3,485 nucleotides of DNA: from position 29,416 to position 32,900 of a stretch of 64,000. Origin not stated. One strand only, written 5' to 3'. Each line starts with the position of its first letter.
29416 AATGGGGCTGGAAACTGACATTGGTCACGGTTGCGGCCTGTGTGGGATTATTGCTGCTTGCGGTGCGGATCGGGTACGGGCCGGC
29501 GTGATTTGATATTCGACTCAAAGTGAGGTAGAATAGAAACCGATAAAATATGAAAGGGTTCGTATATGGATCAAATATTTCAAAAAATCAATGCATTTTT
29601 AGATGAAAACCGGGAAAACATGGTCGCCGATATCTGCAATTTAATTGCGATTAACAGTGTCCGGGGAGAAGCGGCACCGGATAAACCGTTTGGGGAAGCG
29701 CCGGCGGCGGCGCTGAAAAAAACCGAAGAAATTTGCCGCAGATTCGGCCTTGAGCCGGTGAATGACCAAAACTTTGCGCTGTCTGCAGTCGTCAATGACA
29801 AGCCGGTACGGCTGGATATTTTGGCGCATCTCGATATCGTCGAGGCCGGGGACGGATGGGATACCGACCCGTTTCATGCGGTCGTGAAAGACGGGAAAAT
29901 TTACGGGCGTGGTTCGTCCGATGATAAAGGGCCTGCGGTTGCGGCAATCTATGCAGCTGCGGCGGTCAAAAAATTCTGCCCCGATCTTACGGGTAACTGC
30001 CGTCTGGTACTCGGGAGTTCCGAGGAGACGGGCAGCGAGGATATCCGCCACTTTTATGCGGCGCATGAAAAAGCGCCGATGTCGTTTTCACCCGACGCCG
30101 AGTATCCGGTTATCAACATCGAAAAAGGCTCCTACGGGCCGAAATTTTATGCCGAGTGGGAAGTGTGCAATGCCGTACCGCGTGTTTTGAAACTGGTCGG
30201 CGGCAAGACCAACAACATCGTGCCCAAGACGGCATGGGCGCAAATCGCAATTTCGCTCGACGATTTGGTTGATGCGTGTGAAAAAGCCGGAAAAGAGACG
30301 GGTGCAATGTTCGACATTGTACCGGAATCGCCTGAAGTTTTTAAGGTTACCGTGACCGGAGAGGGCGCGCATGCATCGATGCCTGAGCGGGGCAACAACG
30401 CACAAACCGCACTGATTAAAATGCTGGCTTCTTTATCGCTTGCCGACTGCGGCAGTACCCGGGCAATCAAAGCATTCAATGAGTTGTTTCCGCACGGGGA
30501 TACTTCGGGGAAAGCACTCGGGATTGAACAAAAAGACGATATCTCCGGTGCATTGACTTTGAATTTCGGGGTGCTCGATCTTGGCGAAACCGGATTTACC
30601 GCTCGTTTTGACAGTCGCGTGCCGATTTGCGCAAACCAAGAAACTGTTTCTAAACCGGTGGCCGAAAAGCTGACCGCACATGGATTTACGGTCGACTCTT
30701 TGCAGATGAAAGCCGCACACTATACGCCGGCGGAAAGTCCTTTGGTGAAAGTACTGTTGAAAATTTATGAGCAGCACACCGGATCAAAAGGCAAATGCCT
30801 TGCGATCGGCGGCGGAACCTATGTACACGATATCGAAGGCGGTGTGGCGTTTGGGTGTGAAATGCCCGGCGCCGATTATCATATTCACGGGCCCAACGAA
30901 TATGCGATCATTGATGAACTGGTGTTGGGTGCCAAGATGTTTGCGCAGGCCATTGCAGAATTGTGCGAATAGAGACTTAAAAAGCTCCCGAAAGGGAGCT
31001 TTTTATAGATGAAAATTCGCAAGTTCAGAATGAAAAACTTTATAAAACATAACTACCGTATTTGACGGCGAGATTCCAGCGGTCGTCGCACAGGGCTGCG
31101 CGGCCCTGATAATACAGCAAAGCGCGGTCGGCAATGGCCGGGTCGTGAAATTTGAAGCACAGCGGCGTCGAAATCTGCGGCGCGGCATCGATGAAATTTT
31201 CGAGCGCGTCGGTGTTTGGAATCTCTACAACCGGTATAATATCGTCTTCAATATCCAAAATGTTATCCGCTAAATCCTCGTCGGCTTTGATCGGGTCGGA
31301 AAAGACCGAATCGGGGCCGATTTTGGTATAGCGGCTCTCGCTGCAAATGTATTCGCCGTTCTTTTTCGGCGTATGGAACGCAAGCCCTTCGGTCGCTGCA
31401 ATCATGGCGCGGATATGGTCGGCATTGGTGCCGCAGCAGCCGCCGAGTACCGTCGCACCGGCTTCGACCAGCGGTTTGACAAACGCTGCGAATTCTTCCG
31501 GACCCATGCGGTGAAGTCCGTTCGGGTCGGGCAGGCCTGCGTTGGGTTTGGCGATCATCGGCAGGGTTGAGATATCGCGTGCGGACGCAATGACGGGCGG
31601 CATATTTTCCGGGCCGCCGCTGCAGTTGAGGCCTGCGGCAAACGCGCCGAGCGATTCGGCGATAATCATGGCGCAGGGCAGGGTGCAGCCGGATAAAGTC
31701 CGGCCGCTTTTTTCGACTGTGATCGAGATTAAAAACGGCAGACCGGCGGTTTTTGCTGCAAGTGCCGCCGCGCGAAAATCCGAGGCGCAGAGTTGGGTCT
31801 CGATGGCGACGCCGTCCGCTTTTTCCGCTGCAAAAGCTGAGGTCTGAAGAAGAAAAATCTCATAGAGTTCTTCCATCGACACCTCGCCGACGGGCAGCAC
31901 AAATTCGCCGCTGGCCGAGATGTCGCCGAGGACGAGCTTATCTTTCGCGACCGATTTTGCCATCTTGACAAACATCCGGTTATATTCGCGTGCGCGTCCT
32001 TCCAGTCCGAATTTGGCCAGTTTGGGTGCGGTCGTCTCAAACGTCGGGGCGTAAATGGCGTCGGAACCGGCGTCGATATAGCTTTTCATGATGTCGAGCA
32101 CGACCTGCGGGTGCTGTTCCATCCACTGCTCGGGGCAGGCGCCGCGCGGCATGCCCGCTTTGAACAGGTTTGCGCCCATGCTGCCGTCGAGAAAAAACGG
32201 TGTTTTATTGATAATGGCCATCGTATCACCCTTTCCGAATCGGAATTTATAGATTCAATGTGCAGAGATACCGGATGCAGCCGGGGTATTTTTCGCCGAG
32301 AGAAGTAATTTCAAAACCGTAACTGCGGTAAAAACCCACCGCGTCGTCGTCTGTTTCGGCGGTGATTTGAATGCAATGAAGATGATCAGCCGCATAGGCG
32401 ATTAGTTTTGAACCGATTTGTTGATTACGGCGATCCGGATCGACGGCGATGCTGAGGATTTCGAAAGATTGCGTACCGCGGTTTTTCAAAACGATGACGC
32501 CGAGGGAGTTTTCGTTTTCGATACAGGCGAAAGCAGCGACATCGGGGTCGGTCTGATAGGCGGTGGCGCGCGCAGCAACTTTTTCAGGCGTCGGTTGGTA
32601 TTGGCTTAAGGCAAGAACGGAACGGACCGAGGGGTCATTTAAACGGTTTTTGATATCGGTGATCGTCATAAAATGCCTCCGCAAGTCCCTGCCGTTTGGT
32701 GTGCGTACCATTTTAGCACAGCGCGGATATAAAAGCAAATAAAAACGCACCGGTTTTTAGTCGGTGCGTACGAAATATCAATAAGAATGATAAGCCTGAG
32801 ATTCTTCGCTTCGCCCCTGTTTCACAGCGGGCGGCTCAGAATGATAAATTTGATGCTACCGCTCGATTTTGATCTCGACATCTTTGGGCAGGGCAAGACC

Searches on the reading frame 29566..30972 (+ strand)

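Call 37: search_protein_families(library=pfam, proteins=[window:29566-30972:+], max_evalue=0.00001)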
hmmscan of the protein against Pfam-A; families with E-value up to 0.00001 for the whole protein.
window:29566-30972:+ (468 aa): 2 families
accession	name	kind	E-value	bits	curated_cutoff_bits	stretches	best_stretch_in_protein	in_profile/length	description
PF01546.33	Peptidase_M20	-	2.2e-23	83.7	24.6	1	87-464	4-205/206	Peptidase family M20/M25/M40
PF07687.19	M20_dimer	-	3.4e-06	27.4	21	0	259-293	9-43/107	Peptidase dimerisation domain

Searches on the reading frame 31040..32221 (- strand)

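Call 37: search_protein_families(library=pfam, proteins=[window:31040-32221:-], max_evalue=0.00001)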
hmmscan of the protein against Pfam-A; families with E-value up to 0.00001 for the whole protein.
window:31040-32221:- (393 aa): 1 family
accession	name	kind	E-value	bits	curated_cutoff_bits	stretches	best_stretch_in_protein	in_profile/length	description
PF02574.22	S-methyl_trans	-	2e-55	189.1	22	1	10-275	2-281/283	Homocysteine S-methyltransferase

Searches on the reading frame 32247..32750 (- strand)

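Call 37: search_protein_families(library=pfam, proteins=[window:32247-32750:-], max_evalue=0.00001)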
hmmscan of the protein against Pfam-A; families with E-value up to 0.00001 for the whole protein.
window:32247-32750:- (167 aa): 3 families
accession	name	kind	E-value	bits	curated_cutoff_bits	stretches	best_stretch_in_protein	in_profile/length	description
PF13508.13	Acetyltransf_7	-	5.7e-12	46.3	27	1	74-147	6-83/84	Acetyltransferase (GNAT) domain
PF00583.31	Acetyltransf_1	-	1.5e-10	41.8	20.7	1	56-146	18-116/116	Acetyltransferase (GNAT) family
PF13673.13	Acetyltransf_10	-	1e-09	38.9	23.6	1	67-149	27-110/128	Acetyltransferase (GNAT) domain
